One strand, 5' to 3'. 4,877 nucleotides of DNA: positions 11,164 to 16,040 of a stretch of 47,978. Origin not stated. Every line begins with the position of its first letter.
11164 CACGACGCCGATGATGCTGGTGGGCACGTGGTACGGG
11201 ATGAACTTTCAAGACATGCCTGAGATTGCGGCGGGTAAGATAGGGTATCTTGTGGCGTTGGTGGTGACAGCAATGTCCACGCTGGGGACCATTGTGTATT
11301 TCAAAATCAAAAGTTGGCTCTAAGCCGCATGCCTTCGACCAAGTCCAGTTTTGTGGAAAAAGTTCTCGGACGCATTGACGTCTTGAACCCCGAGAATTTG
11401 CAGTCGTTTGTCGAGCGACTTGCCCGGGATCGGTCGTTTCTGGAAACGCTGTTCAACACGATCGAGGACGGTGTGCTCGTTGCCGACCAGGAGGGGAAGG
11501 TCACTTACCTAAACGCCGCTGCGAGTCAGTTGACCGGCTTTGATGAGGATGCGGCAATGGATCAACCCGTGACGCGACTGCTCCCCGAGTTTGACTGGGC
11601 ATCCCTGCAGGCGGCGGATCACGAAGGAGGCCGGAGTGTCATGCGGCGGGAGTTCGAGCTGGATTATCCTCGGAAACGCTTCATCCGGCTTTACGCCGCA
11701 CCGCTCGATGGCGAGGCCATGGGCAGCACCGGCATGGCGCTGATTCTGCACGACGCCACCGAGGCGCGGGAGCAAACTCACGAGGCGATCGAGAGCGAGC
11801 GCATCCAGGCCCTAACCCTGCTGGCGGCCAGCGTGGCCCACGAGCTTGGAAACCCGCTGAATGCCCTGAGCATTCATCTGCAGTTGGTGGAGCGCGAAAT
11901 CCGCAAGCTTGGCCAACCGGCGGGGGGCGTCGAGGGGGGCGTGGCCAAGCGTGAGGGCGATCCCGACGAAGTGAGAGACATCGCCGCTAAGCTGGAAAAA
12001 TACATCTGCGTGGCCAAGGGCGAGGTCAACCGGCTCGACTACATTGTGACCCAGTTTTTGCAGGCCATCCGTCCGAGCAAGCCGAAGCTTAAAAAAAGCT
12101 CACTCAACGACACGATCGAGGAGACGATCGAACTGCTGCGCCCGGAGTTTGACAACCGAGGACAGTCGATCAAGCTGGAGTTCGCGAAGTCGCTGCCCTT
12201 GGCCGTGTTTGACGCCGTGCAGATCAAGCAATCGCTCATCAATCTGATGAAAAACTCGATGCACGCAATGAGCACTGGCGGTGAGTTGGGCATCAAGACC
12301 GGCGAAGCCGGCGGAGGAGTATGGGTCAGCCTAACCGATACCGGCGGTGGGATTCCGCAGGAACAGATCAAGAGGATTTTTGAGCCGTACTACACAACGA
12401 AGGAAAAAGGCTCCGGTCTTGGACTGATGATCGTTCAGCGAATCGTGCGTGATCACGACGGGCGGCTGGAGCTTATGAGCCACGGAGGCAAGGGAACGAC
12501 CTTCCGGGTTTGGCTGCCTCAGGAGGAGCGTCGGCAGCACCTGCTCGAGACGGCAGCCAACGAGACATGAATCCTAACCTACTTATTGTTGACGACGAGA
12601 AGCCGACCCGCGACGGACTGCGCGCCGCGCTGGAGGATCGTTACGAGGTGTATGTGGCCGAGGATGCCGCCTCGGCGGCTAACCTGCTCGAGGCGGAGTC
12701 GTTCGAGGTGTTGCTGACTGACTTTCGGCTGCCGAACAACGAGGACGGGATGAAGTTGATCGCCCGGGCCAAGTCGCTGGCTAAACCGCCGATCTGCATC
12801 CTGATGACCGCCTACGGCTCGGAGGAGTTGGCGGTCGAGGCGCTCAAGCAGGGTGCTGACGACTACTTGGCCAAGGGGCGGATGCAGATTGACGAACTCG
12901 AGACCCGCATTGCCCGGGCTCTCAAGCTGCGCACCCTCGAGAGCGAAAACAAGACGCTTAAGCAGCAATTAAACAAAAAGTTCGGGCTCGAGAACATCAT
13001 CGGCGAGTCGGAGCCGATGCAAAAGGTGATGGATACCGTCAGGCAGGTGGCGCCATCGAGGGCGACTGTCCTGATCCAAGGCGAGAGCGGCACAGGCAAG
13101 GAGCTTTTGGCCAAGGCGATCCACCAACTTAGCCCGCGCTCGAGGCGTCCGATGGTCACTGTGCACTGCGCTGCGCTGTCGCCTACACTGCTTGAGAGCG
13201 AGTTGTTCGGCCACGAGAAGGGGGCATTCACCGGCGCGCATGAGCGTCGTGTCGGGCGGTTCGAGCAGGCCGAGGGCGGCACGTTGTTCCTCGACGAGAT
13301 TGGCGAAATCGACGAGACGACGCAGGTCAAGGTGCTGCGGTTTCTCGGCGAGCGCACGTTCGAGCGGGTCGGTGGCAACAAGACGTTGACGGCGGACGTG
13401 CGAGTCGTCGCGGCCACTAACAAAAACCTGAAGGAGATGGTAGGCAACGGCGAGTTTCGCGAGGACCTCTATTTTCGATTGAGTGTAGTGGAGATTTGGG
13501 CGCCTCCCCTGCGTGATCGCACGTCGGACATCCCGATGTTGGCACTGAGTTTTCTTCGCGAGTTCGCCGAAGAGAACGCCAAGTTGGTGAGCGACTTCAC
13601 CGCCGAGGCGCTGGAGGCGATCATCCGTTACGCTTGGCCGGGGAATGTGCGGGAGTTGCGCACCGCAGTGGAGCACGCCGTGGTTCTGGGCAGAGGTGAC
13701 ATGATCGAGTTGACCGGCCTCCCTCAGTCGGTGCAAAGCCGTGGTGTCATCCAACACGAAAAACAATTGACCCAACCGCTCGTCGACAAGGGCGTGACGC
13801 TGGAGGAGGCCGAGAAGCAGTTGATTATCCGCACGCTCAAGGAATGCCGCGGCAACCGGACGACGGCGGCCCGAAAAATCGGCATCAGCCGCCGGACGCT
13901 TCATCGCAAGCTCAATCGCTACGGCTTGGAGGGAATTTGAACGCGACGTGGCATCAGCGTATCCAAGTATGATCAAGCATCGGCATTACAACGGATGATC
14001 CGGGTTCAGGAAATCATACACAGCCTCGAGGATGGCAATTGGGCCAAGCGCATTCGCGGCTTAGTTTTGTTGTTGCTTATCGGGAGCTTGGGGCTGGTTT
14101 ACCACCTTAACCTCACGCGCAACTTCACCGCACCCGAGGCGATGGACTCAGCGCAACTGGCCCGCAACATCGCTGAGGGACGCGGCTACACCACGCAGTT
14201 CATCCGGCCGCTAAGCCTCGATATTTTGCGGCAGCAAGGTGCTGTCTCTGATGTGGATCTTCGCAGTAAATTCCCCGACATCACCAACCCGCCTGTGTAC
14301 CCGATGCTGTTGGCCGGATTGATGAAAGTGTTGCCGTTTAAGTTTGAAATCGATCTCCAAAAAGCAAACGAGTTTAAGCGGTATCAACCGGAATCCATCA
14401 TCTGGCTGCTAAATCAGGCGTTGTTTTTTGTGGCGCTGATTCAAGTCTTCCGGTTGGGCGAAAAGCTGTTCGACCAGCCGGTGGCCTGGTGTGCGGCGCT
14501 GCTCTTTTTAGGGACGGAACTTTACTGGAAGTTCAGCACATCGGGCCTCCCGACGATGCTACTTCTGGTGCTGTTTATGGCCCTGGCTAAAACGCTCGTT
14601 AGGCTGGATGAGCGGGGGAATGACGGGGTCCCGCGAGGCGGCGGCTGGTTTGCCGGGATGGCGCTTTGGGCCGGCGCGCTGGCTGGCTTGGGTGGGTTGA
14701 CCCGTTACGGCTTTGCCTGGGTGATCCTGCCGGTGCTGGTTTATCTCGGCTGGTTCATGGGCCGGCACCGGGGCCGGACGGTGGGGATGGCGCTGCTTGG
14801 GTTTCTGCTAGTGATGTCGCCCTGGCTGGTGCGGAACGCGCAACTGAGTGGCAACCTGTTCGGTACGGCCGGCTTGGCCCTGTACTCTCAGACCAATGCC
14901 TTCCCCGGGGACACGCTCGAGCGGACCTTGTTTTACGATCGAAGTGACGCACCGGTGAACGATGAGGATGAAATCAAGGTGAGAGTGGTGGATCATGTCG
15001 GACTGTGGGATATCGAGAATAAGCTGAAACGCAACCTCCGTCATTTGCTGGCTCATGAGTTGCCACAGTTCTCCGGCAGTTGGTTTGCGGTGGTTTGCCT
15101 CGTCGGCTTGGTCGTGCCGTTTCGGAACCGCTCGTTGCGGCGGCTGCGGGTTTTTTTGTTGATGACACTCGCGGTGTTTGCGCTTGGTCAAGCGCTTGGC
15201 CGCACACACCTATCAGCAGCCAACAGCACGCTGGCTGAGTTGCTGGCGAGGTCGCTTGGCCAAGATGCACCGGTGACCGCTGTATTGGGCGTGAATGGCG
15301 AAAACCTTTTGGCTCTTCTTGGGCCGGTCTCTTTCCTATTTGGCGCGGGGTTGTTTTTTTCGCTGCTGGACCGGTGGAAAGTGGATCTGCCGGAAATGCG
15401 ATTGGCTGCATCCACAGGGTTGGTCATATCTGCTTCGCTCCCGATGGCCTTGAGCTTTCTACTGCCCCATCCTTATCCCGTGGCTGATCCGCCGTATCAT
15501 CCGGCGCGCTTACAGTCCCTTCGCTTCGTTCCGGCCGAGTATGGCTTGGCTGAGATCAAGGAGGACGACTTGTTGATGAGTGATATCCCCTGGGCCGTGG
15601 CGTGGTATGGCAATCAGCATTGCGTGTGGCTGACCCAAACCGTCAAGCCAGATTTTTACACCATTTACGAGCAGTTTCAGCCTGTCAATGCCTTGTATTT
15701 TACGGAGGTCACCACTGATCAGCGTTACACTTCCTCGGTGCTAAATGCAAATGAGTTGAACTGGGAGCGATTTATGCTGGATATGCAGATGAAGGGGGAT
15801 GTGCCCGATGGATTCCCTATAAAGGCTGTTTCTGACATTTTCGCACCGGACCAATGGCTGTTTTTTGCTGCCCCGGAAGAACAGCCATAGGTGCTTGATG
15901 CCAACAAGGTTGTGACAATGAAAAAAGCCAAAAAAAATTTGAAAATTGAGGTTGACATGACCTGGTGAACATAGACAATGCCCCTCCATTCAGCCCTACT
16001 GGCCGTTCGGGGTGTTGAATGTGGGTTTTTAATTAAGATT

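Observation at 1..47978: Highly iterated palindrome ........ (core of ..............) across genes and spacers, analogous to HIP1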

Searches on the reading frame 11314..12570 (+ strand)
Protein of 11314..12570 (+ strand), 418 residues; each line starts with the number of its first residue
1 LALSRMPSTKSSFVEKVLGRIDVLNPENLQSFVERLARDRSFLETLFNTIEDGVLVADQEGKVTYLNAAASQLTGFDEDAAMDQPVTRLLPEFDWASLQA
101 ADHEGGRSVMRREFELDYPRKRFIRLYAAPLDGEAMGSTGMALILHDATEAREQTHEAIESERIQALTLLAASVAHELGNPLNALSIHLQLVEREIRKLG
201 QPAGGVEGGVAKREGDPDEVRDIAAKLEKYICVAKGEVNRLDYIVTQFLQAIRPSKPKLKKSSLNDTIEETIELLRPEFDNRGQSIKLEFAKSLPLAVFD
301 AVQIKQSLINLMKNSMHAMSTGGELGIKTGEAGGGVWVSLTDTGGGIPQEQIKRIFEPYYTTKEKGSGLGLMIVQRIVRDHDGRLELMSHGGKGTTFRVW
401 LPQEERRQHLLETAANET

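Call 10: search_protein_families(library=pfam, proteins=[window:11314-12570:+])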
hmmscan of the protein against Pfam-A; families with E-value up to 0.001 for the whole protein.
window:11314-12570:+ (418 aa): 6 families
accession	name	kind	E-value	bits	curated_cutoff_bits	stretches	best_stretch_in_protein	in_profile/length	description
PF02518.31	HATPase_c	-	1.7e-24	86.8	26.4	1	300-404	2-110/111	Histidine kinase-, DNA gyrase B-, and HSP90-like ATPase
PF00989.32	PAS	-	9e-10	39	22.6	1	42-116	2-81/113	PAS fold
PF13188.13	PAS_8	-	2.1e-09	37.3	21.8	1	42-96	2-53/65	PAS domain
PF08448.16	PAS_4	-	7.2e-09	36.3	23.1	1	47-153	1-110/110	PAS fold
PF13426.13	PAS_9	-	9.4e-07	29.5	27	1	52-150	2-103/103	PAS domain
PF00512.31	HisKA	-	8e-06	26.2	26.9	1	167-204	2-31/66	His Kinase A (phospho-acceptor) domain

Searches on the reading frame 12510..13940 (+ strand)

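Call 11: search_protein_families(library=pfam, proteins=[window:12510-13940:+])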
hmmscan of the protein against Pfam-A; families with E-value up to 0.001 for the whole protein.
window:12510-13940:+ (476 aa): 10 families
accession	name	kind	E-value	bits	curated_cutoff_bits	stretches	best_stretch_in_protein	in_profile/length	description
PF00158.32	Sigma54_activat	-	8.3e-71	237.5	20.2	1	163-329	1-167/168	Sigma-54 interaction domain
PF25601.1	AAA_lid_14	-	4.1e-23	81.4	27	1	335-416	1-82/87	AAA+ ATPase lid domain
PF14532.12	Sigma54_activ_2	-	1.9e-21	77.2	25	1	164-334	1-138/138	Sigma-54 interaction domain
PF00072.30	Response_reg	-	5.7e-20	72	30.2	1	25-134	2-110/111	Response regulator receiver domain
PF02954.25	HTH_8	-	1.5e-16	60.3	22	1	430-471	1-42/42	Bacterial regulatory protein, Fis family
PF07728.20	AAA_5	-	1.6e-07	31.9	22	1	187-306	2-124/139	AAA domain (dynein-related subfamily)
PF01078.27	Mg_chelatase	-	5.6e-06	26.3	20.3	1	184-305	22-158/207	Magnesium chelatase, subunit ChlI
PF18024.7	HTH_50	-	5.2e-05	23.3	27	1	431-473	8-49/50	Helix-turn-helix domain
PF13384.12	HTH_23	-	0.00016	21.8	24.6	1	431-475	2-48/50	Homeodomain-like domain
PF00004.35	AAA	-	0.0004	21.3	21.2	0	187-305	1-110/131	ATPase family associated with various cellular activities (AAA)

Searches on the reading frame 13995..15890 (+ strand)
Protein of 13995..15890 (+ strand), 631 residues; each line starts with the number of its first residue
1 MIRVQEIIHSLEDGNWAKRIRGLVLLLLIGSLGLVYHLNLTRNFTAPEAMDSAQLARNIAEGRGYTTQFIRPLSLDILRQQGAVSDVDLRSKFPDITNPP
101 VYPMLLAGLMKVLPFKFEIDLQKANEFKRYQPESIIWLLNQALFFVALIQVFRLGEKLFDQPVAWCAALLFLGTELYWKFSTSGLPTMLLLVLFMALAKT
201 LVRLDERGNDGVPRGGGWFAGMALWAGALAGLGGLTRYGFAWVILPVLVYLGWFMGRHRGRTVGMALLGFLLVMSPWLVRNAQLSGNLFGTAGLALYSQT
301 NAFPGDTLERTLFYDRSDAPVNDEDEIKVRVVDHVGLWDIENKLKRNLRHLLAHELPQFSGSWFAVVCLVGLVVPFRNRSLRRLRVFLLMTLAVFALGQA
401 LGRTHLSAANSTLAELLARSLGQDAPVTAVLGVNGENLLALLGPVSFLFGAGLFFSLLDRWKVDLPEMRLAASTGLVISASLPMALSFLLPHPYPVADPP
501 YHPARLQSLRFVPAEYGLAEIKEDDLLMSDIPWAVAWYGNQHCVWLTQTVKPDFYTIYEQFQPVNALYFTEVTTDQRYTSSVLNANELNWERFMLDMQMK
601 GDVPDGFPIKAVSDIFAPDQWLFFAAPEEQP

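Call 11: search_protein_families(library=pfam, proteins=[window:13995-15890:+])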
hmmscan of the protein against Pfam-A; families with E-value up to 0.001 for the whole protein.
window:13995-15890:+ (631 aa): 1 family
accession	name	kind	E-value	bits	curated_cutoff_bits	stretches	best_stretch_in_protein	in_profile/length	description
PF13231.12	PMT_2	-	3.1e-07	31.2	26.1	1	136-278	24-158/160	Dolichyl-phosphate-mannose-protein mannosyltransferase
